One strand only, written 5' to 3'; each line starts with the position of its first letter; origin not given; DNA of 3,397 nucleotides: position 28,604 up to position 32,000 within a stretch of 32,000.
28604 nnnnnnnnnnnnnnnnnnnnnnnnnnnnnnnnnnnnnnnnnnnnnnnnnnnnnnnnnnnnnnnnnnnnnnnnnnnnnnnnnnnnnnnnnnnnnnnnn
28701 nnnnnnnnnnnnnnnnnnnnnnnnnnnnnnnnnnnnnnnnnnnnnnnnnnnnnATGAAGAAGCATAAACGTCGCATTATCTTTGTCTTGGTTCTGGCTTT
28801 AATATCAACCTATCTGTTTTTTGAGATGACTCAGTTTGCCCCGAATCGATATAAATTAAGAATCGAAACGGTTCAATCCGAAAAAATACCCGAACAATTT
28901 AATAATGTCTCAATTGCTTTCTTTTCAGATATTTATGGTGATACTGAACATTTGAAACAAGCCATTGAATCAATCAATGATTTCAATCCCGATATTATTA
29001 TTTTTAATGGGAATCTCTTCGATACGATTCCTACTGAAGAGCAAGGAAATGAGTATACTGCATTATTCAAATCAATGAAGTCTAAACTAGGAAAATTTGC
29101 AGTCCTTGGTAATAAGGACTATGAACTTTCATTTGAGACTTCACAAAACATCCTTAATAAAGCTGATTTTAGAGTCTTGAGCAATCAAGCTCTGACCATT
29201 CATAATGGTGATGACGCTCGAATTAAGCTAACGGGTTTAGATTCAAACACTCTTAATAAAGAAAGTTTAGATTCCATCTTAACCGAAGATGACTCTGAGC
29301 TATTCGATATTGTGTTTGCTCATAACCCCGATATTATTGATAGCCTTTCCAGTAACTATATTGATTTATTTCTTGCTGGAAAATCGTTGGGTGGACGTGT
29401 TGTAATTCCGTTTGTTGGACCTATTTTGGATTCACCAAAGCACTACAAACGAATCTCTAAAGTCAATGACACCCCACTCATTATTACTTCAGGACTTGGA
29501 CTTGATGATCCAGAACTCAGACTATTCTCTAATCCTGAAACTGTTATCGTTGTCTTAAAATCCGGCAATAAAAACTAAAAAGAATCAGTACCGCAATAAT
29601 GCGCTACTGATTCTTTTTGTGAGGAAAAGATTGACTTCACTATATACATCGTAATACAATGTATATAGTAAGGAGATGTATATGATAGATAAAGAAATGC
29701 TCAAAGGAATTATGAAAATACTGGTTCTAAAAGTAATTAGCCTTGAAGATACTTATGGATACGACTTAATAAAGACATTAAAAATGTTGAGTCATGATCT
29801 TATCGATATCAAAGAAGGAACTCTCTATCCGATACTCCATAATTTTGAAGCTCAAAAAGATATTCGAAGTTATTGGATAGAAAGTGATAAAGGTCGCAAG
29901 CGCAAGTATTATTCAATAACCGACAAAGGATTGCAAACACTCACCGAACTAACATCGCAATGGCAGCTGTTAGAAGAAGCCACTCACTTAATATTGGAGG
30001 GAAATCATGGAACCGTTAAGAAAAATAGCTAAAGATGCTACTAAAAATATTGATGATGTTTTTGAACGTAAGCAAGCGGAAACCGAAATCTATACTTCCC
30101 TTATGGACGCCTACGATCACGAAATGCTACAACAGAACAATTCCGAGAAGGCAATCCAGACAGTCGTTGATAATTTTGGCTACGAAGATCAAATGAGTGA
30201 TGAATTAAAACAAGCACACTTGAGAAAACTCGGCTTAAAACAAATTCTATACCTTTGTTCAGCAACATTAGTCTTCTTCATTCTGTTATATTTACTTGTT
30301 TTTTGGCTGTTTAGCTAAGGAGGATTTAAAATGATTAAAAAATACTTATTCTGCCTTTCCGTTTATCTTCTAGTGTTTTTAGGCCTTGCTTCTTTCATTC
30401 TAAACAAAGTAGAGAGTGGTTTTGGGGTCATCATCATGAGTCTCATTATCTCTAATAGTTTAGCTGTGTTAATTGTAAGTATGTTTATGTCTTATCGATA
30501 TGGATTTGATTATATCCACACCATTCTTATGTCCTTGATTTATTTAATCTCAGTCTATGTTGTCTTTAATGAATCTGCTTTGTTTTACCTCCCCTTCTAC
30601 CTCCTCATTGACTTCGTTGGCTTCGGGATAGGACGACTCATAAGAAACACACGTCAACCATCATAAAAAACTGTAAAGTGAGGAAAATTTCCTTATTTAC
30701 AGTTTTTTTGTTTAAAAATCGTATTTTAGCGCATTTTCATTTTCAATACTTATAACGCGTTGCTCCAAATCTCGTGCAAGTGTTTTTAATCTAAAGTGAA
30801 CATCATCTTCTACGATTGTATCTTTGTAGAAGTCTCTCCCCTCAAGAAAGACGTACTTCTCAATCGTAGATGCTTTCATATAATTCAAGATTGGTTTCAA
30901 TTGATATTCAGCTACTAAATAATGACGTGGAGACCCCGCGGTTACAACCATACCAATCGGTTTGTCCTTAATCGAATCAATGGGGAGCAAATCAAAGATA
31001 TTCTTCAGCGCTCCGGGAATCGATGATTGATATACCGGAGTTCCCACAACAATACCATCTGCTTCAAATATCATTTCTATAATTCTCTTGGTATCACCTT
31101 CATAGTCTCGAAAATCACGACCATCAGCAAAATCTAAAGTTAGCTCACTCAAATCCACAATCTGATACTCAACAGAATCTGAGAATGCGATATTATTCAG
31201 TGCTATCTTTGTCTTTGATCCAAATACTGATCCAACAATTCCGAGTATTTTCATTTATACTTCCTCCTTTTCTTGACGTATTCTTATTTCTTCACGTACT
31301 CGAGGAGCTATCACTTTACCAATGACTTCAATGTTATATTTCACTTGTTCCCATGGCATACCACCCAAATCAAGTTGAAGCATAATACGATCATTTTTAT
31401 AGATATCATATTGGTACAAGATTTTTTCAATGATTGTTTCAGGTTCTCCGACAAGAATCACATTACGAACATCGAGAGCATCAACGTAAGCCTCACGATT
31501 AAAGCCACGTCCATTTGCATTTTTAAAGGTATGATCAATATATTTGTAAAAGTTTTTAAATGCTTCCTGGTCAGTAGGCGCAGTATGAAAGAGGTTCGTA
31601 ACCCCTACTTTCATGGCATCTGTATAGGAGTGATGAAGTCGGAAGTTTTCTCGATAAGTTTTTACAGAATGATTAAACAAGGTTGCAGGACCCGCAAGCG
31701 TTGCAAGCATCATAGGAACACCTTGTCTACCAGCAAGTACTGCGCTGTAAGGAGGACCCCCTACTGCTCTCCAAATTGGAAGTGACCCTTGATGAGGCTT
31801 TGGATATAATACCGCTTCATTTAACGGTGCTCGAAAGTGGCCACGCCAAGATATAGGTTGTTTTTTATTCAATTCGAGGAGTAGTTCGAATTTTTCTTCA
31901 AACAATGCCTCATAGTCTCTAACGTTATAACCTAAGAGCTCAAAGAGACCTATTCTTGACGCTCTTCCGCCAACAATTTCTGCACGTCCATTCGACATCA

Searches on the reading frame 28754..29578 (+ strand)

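Call 33: search_protein_families(library=pfam, proteins=[window:28754-29578:+], max_evalue=0.00001)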
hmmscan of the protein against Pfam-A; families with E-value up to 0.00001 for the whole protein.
window:28754-29578:+ (274 aa): 1 family
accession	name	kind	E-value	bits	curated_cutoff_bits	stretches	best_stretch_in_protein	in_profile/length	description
PF00149.33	Metallophos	-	1.7e-10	42.1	21.5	1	53-194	2-159/191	Calcineurin-like phosphoesterase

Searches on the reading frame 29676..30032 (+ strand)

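Call 33: search_protein_families(library=pfam, proteins=[window:29676-30032:+], max_evalue=0.00001)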
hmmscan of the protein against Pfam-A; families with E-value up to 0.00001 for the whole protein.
window:29676-30032:+ (118 aa): 1 family
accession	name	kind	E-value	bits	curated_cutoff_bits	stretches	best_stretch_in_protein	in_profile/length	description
PF03551.20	PadR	-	1.7e-21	76.4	27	1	17-90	1-74/75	Transcriptional regulator PadR-like family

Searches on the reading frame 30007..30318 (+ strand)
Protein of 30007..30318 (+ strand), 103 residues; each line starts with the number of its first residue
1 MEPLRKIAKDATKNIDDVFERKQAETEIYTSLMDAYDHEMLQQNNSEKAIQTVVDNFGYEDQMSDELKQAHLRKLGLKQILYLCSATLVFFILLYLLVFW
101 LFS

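Call 68: search_protein_families(library=pfam, proteins=[window:30007-30318:+], max_evalue=0.1)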
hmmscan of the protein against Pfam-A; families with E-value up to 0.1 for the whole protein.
window:30007-30318:+ (103 aa): 2 families
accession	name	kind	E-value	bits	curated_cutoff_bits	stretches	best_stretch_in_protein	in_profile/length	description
PF06888.18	Put_Phosphatase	-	0.012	15.5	27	1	21-92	34-103/234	Putative Phosphatase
PF06260.17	DUF1024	-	0.026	15.2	27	1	12-60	26-74/82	Protein of unknown function (DUF1024)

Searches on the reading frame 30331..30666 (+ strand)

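Call 68: search_protein_families(library=pfam, proteins=[window:30331-30666:+], max_evalue=0.1)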
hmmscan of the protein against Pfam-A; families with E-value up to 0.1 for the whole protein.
window:30331-30666:+ (111 aa): 1 family
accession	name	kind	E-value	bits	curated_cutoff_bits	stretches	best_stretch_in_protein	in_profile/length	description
PF11992.13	TgpA_N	-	0.035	13.5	30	1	13-92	55-133/333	TgpA N-terminal domain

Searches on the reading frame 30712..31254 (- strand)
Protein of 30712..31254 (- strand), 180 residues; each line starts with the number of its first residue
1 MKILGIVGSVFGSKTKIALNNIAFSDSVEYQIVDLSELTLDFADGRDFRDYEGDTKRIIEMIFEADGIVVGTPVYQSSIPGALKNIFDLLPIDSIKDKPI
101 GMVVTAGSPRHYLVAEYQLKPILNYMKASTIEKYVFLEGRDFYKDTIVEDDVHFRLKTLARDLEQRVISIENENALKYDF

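Call 68: search_protein_families(library=pfam, proteins=[window:30712-31254:-], max_evalue=0.1)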
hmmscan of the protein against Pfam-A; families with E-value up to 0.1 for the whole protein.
window:30712-31254:- (180 aa): 2 families
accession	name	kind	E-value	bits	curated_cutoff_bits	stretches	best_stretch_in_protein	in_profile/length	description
PF03358.20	FMN_red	-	2.7e-30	105.4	24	1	1-137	1-146/152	NADPH-dependent FMN reductase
PF02525.22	Flavodoxin_2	-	1.2e-07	32.1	27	1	1-128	1-160/198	Flavodoxin-like fold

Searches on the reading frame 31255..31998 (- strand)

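Call 68: search_protein_families(library=pfam, proteins=[window:31255-31998:-], max_evalue=0.1)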
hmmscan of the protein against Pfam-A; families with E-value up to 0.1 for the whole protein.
window:31255-31998:- (247 aa): 1 family
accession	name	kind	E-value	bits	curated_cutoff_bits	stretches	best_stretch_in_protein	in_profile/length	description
PF00296.26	Bac_luciferase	-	2.4e-20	73.5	27.9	1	1-195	95-306/314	Luciferase-like monooxygenase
